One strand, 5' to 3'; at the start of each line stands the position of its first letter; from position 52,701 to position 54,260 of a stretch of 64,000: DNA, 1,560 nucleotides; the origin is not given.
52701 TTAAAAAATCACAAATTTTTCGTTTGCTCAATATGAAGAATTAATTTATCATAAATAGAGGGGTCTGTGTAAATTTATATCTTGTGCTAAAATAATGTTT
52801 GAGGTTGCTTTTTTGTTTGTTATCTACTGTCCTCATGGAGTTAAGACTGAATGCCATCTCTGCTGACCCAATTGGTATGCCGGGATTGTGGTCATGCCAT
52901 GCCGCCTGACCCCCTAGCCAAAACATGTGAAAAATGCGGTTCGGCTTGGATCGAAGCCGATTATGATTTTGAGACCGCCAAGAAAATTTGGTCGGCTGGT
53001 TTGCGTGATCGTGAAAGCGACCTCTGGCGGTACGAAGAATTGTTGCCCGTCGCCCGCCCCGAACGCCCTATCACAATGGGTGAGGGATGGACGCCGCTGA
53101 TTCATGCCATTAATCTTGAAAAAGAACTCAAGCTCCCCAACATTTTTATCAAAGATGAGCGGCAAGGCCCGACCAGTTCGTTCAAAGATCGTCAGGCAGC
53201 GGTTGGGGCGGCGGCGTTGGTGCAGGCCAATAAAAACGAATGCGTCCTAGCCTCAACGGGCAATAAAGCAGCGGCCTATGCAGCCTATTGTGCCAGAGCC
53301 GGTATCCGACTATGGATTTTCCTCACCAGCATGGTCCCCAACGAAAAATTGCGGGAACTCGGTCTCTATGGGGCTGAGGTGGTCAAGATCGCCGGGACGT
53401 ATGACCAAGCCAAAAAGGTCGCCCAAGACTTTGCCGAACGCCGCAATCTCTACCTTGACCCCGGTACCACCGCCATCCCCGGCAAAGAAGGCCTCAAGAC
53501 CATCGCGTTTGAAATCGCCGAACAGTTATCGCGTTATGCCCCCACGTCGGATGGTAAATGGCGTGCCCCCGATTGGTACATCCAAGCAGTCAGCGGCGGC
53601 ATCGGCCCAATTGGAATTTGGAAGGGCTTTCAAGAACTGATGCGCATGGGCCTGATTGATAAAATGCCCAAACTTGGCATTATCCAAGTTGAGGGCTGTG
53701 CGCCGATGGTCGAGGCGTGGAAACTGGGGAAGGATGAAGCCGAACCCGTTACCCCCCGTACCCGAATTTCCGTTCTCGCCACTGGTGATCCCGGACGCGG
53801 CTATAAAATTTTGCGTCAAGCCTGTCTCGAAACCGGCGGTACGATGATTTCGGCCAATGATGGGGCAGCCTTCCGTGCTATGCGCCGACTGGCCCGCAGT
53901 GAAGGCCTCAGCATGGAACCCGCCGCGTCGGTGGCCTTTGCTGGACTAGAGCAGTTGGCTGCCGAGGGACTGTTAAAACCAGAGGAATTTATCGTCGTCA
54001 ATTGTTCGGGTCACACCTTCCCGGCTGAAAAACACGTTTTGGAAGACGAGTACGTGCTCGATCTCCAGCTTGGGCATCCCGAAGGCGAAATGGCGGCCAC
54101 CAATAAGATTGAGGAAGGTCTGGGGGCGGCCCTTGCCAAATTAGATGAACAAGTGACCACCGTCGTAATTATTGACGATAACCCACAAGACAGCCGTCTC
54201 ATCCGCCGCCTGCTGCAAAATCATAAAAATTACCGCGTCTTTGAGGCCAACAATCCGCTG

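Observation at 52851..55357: Threonine-synthase-like PLP enzyme fused to two C-terminal receiver domains, followed by a CheY-like gene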

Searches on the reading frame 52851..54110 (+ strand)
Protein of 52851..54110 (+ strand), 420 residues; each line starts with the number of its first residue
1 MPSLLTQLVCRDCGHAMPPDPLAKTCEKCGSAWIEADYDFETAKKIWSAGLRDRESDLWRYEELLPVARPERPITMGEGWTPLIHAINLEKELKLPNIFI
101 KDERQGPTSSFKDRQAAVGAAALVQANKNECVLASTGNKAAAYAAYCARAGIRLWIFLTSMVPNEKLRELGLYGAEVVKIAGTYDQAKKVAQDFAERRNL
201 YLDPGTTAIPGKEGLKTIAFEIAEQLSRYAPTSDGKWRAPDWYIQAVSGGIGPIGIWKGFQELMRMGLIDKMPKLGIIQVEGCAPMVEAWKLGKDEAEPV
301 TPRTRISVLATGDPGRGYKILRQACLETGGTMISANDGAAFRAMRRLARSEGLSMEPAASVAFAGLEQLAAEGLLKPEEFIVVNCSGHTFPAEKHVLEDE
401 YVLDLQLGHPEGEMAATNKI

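Call 8: search_solved_structures(query=window:52851-54110:+, max_evalue=0.00001, show_alignments=3)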
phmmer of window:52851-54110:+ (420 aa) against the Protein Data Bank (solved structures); distinct sequences matched with E-value up to 0.00001: 13.
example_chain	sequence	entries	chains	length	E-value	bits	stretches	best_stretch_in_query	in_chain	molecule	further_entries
2zsj_A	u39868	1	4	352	1.7e-42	148.7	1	59-388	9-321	Threonine synthase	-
1uim_A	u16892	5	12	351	1.7e-36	128.9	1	59-390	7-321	Threonine Synthase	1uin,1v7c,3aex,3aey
2d1f_A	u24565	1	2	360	7.4e-36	126.9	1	60-389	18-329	Threonine synthase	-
6cgq_A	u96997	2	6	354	6.1e-34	120.6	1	59-381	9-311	Threonine synthase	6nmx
1e5x_A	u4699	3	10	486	2.4e-22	82.4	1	38-389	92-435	THREONINE SYNTHASE | THREONINE SYNTHASE 1, CHLOROPLASTIC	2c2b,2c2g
9k3c_A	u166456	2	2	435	7.2e-14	54.4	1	107-406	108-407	Cysteate synthase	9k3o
8zkv_A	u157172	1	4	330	8e-10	41.1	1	86-404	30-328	L-threonine dehydratase biosynthetic IlvA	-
43cq_A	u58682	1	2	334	2.6e-09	39.4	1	82-380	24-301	L-threonine dehydratase biosynthetic IlvA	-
1tdj_A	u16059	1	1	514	2e-08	36.5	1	86-375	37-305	BIOSYNTHETIC THREONINE DEAMINASE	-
9d2q_A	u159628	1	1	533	2.2e-08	36.3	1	86-376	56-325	L-threonine dehydratase biosynthetic IlvA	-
9nld_A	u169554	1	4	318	3.1e-07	32.6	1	74-329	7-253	Cysteine synthase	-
2rkb_A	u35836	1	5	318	3.8e-07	32.3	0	81-198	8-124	Serine dehydratase-like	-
5c3u_A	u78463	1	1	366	1.2e-06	30.6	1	81-231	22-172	L-serine ammonia-lyase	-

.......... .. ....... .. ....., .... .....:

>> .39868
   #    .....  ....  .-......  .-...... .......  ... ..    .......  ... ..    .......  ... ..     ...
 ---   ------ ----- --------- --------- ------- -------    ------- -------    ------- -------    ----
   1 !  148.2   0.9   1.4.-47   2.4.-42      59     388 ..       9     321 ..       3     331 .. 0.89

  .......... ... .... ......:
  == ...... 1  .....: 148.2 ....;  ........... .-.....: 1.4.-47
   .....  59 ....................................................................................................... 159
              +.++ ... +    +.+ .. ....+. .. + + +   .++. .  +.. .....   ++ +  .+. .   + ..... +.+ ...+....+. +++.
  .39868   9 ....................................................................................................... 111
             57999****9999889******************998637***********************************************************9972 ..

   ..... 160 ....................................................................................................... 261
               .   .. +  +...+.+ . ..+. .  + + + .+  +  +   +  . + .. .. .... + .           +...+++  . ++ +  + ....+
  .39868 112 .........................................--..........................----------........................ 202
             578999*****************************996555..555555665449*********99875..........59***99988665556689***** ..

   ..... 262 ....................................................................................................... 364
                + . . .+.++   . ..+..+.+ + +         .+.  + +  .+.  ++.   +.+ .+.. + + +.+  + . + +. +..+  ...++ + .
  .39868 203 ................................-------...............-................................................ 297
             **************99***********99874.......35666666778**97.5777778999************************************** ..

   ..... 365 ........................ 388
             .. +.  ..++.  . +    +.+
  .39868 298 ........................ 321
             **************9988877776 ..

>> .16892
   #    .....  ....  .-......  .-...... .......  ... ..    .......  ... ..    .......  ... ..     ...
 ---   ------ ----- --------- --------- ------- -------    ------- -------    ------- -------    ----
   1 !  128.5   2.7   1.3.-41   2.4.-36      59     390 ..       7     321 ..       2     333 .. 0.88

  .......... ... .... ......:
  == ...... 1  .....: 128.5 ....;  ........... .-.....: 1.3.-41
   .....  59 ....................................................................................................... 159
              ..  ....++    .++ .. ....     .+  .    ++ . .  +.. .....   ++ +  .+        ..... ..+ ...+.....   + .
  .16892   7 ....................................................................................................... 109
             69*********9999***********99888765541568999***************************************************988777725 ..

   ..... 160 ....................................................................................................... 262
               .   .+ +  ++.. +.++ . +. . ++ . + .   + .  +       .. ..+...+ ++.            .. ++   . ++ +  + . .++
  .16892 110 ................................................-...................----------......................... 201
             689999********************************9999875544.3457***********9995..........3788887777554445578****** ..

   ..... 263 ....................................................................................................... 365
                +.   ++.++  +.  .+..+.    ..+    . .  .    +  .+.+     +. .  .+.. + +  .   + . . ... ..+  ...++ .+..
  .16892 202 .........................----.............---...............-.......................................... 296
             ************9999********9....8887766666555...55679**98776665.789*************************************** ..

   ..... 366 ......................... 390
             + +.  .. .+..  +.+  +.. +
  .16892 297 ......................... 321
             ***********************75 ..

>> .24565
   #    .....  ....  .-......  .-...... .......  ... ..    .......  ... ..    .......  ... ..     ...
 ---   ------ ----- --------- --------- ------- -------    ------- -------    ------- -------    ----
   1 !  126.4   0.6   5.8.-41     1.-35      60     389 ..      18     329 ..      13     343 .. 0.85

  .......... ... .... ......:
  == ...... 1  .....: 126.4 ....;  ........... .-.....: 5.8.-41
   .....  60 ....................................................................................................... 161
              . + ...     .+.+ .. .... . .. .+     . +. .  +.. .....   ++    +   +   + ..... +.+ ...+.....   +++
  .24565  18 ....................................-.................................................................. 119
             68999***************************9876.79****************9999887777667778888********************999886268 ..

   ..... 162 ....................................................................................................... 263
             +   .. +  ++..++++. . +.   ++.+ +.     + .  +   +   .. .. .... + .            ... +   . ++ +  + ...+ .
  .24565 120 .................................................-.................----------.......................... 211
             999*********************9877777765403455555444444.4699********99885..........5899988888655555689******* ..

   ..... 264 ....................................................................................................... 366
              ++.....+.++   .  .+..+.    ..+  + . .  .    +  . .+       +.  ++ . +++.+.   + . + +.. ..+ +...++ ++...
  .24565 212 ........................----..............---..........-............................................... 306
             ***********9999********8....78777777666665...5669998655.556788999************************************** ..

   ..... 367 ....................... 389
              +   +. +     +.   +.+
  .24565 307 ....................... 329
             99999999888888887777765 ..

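Call 16: search_protein_representatives(protein=window:52851-54110:+)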
Query: 420 residues. Proteins with E-value up to 0.001 (for the whole library): 9295; up to 1e-10: 4300; up to 1e-30: 909. The best 150 are listed.
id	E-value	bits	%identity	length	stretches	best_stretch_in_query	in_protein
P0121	2.0e-154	530.7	57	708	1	1-408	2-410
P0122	1.5e-148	511.3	56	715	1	5-412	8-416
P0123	6.5e-143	492.8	55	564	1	6-412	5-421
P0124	2.4e-135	467.8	54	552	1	8-409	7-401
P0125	8.4e-132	456.2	53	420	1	7-402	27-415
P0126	2.1e-131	454.9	54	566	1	9-410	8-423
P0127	8.8e-116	403.4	51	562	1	9-393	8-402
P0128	1.6e-101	356.4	53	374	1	9-323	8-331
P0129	6.2e-101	354.5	58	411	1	94-389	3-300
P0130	7.5e-101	354.2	55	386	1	5-281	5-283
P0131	4.6e-100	351.6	46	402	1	5-388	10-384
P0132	2.8e-98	345.7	45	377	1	8-388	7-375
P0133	2.8e-91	322.7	49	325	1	77-401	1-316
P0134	6.1e-91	321.6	63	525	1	167-411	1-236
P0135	4.3e-90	318.7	43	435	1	8-388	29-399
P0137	2.3e-82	293.3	42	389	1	8-388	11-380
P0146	1.6e-65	237.8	38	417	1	7-395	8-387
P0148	1.1e-62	228.4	37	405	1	8-391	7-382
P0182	1.1e-52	195.5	38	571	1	3-387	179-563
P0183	1.3e-52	195.3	34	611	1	8-391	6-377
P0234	1.3e-48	182.2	33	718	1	8-388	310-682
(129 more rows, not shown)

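Call 18: list_cluster_members(proteins=[P0123, P0124, P0126, P0125, P0131, P0132, P0135, P0137, P0146, P0148])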
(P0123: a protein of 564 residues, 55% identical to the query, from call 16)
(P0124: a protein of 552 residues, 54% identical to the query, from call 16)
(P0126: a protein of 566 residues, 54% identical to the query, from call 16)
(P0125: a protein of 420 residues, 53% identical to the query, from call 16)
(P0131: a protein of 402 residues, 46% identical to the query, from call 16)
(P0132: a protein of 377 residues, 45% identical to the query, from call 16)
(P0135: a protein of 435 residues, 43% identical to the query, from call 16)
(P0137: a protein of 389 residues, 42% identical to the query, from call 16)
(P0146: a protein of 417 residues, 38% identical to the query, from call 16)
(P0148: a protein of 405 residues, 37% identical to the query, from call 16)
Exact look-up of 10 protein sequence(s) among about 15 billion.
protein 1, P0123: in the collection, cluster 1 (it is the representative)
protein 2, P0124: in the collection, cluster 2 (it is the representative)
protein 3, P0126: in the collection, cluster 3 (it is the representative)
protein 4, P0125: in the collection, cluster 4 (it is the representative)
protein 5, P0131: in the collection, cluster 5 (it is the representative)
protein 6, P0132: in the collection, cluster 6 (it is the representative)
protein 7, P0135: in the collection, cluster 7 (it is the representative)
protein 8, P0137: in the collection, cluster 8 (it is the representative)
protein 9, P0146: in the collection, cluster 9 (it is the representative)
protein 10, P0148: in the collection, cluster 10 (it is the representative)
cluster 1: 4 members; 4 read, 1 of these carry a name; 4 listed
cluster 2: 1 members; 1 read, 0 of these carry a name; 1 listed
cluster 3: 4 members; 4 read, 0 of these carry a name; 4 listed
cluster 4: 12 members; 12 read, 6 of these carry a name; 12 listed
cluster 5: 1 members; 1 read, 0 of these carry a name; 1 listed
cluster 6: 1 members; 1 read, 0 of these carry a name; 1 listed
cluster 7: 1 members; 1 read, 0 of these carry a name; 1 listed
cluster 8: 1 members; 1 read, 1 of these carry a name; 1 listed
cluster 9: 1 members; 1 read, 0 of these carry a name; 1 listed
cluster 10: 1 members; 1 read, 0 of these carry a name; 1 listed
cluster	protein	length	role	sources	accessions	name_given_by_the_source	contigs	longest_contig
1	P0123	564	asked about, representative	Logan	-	-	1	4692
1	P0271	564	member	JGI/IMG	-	threonine synthase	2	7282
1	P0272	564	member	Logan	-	-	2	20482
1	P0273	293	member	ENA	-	-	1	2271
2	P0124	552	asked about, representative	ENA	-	-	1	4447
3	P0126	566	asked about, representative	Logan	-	-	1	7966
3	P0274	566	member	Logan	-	-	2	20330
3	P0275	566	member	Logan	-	-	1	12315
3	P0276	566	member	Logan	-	-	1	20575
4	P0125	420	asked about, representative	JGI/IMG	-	threonine synthase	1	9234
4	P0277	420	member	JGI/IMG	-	threonine synthase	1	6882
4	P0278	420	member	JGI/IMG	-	threonine synthase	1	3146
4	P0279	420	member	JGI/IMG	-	threonine synthase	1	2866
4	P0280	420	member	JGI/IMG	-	threonine synthase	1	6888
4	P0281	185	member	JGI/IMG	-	threonine synthase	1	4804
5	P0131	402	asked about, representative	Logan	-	-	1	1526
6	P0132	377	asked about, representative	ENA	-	-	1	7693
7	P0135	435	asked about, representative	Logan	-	-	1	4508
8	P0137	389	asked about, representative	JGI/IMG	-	threonine synthase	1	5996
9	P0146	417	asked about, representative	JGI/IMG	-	-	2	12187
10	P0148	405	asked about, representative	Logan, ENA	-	-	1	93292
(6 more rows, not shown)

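Call 19: search_protein_families(library=pfam, proteins=[P0123, P0124, P0126, P0127, P0125, P0131, P0135, P0182, P0183, P0234], max_evalue=0.001)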
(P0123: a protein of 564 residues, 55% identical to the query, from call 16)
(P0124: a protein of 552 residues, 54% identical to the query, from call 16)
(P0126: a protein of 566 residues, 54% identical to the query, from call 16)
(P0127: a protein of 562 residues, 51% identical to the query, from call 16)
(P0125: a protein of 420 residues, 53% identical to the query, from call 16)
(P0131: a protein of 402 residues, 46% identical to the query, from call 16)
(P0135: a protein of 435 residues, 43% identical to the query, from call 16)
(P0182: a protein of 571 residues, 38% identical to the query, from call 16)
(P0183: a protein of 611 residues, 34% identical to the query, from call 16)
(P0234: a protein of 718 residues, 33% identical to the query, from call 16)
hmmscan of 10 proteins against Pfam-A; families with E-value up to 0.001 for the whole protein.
P0123 (564 aa): 2 families
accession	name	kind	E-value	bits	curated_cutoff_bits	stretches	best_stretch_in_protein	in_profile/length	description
PF00291.31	PALP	-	4.1e-62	210.6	35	1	80-393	1-295/295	Pyridoxal-phosphate dependent enzyme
PF00072.30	Response_reg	-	1.8e-20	73.6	30.2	1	446-555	1-108/111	Response regulator receiver domain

P0124 (552 aa): 2 families
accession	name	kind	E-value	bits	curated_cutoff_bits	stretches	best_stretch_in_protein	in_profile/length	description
PF00291.31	PALP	-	6.6e-68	229.6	35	1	77-378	3-294/295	Pyridoxal-phosphate dependent enzyme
PF00072.30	Response_reg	-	2.9e-16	60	30.2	1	425-508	1-81/111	Response regulator receiver domain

P0126 (566 aa): 2 families
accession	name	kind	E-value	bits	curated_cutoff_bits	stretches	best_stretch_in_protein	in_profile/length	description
PF00291.31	PALP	-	7.8e-60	203.1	35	1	73-400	1-295/295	Pyridoxal-phosphate dependent enzyme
PF00072.30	Response_reg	-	1.1e-20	74.3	30.2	1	448-546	1-96/111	Response regulator receiver domain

P0127 (562 aa): 2 families
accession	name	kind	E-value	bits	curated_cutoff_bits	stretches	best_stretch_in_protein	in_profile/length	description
PF00291.31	PALP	-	6.4e-59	200.1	35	1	74-395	2-294/295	Pyridoxal-phosphate dependent enzyme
PF00072.30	Response_reg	-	3.9e-06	27.4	30.2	1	441-526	1-83/111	Response regulator receiver domain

P0125 (420 aa): 1 family
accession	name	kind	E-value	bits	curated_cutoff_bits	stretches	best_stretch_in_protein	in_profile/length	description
PF00291.31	PALP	-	9.2e-69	232.4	35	1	95-400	1-295/295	Pyridoxal-phosphate dependent enzyme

P0131 (402 aa): 1 family
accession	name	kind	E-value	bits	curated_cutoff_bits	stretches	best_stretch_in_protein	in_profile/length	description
PF00291.31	PALP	-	2.4e-69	234.4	35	1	81-382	3-294/295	Pyridoxal-phosphate dependent enzyme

P0135 (435 aa): 1 family
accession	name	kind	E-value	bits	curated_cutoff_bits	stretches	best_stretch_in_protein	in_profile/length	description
PF00291.31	PALP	-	1.2e-69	235.4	35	1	95-398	1-295/295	Pyridoxal-phosphate dependent enzyme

P0182 (571 aa): 4 families
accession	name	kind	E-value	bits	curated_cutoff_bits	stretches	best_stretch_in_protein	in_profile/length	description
PF00291.31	PALP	-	5.5e-65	220.1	35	1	249-563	1-295/295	Pyridoxal-phosphate dependent enzyme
PF13456.12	RVT_3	-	3.3e-17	63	21.6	1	9-138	2-123/123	Reverse transcriptase-like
PF00075.30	RNase_H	-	3.7e-11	43.8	25.8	1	4-90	3-75/141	RNase H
PF23455.1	DUF7129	-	0.00024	21.2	30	1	184-209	12-37/45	Domain of unknown function (DUF7129)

P0183 (611 aa): 3 families
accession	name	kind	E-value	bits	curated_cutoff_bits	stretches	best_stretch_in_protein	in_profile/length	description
PF00291.31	PALP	-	3.5e-77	260.1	35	1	72-373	1-295/295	Pyridoxal-phosphate dependent enzyme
PF08502.15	LeuA_dimer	-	9.2e-18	64.9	24.9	1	466-601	2-129/131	LeuA allosteric (dimerisation) domain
PF02887.21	PK_C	-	0.00012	22.6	28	0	118-213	8-102/114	Pyruvate kinase, alpha/beta domain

P0234 (718 aa): 2 families
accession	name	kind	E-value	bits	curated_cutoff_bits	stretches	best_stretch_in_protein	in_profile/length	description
PF00291.31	PALP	-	1.2e-69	235.3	35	1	381-681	3-295/295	Pyridoxal-phosphate dependent enzyme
PF00459.30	Inositol_P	-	2.1e-20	73.8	27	1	18-280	7-264/271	Inositol monophosphatase family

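Call 30: search_protein_families(library=ncbifam, proteins=[window:52851-54110:+, P0125, P0131, P0123], max_evalue=1e-20)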
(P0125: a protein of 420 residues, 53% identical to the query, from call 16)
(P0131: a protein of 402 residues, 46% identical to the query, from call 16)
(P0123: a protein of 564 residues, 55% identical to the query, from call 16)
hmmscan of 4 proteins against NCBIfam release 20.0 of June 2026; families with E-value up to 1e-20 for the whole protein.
window:52851-54110:+ (420 aa): 7 families
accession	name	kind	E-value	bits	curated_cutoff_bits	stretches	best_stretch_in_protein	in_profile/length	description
NF006050.0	PRK08197.1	equivalog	7e-81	272.1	303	1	2-388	3-380/406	threonine synthase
NF004170.0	PRK05638.1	equivalog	8.1e-58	196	421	1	9-389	3-355/442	threonine synthase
TIGR00260.1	thrC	equivalog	9.3e-42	143.4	167.1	1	59-388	2-334/340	threonine synthase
NF005035.0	PRK06450.1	equivalog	1e-36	126.5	301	1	7-370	3-322/338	threonine synthase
NF006205.0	PRK08329.1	equivalog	1.6e-36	126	358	1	8-390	2-344/347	threonine synthase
NF004996.0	PRK06381.1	equivalog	2.6e-35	122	266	1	79-383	14-313/319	threonine synthase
TIGR03844.1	cysteate_syn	equivalog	8.9e-33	113.6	324.9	1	8-389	3-379/398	cysteate synthase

P0125 (420 aa): 9 families
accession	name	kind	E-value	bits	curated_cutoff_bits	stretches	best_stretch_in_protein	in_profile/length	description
NF006050.0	PRK08197.1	equivalog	4.8e-91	305.5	303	1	26-402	7-381/406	threonine synthase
NF004170.0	PRK05638.1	equivalog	4.3e-63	213.4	421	1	28-402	2-355/442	threonine synthase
TIGR00260.1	thrC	equivalog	3.7e-53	180.9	167.1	1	79-401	1-334/340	threonine synthase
NF005035.0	PRK06450.1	equivalog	2.7e-43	148.1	301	1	28-379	4-318/338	threonine synthase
TIGR03844.1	cysteate_syn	equivalog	1.5e-41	142.5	324.9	1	28-403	3-380/398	cysteate synthase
NF006205.0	PRK08329.1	equivalog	3.7e-40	138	358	1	28-402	2-343/347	threonine synthase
NF004996.0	PRK06381.1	equivalog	5.2e-40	137.4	266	1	100-396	14-313/319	threonine synthase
NF006390.0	PRK08639.1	equivalog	1e-22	80.7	421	1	101-397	25-310/418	threonine ammonia-lyase IlvA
NF005292.0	PRK06815.1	equivalog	2.1e-21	76.3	371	1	101-406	21-311/320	threonine/serine dehydratase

P0131 (402 aa): 9 families
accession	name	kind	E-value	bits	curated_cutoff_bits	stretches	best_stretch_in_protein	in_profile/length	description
NF006050.0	PRK08197.1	equivalog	4.3e-71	239.8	303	1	8-385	4-381/406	threonine synthase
NF004170.0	PRK05638.1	equivalog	3.2e-52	177.6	421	1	14-385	3-355/442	threonine synthase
NF006205.0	PRK08329.1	equivalog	2.2e-43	148.6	358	1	63-385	43-343/347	threonine synthase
NF005035.0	PRK06450.1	equivalog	1e-41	142.9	301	1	13-369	4-325/338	threonine synthase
TIGR00260.1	thrC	equivalog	1.2e-37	129.9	167.1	1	63-378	1-328/340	threonine synthase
TIGR03844.1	cysteate_syn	equivalog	6.1e-37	127.3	324.9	1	14-385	4-379/398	cysteate synthase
NF004996.0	PRK06381.1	equivalog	1.1e-35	123.2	266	1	83-379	13-313/319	threonine synthase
NF006390.0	PRK08639.1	equivalog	3.4e-22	79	421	1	84-383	24-312/418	threonine ammonia-lyase IlvA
NF006094.0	PRK08246.1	subfamily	6.3e-21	75.1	331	1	84-362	22-282/310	serine/threonine dehydratase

P0123 (564 aa): 7 families
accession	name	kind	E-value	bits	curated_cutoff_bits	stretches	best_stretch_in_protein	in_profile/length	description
NF006050.0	PRK08197.1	equivalog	5.3e-79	265.9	303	1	2-394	4-380/406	threonine synthase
NF004170.0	PRK05638.1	equivalog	1.5e-53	181.9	421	1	7-396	2-356/442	threonine synthase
TIGR00260.1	thrC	equivalog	3.3e-42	144.9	167.1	1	65-395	2-335/340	threonine synthase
NF005035.0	PRK06450.1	equivalog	3.8e-39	134.5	301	1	6-376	3-322/338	threonine synthase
NF006205.0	PRK08329.1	equivalog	6.1e-39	134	358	1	63-396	42-344/347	threonine synthase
TIGR03844.1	cysteate_syn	equivalog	1.7e-37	129.2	324.9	1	61-394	41-378/398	cysteate synthase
NF004996.0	PRK06381.1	equivalog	1.4e-33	116.3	266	1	86-393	15-316/319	threonine synthase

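Call 31: find_encoding_contigs(protein=P0125, flank=6000, max_places=3)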
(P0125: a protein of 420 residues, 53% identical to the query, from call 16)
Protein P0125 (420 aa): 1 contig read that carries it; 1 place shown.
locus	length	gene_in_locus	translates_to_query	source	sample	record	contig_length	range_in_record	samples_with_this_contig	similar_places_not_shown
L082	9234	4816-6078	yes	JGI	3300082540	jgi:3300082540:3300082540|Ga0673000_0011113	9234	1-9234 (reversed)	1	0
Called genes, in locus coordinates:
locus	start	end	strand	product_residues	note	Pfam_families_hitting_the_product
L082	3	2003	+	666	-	?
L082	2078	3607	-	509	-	PF00270:DEAD, PF04851:ResIII, PF18766:SWI2_SNF2 (weak), PF00271:Helicase_C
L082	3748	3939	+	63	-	-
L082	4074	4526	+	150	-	PF00814:TsaD (weak)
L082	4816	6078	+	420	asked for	PF00291:PALP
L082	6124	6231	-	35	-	-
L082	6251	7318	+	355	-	PF01207:Dus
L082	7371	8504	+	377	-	PF06835:LptC, PF03968:LptD_N (faint)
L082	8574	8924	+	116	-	PF01250:Ribosomal_S6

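Call 51: find_encoding_contigs(protein=P0272, flank=8000, max_places=2)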
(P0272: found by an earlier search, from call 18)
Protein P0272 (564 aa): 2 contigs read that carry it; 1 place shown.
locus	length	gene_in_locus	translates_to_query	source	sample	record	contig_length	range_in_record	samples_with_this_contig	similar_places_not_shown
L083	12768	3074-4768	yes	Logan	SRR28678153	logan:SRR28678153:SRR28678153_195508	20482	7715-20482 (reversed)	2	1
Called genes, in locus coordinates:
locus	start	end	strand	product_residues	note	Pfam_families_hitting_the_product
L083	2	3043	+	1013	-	?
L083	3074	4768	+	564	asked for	PF00291:PALP, PF00072:Response_reg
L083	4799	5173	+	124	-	PF00072:Response_reg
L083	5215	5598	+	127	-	PF00072:Response_reg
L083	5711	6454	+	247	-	PF00583:Acetyltransf_1, PF13508:Acetyltransf_7 (weak)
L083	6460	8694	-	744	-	PF04234:CopC, PF05425:CopD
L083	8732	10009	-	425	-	PF01590:GAF, PF13185:GAF_2, PF13492:GAF_3, PF00512:HisKA, PF02518:HATPase_c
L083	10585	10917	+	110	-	PF04024:PspC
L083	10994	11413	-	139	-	-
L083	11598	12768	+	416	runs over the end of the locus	PF24575:TPR_Slam (faint), PF07719:TPR_2 (faint), PF00515:TPR_1 (faint), PF12569:NatA_aux_su (faint), PF13414:TPR_11, PF13432:TPR_16, PF14559:TPR_19, PF23914:TPR_CcmH_CycH (weak), +10 more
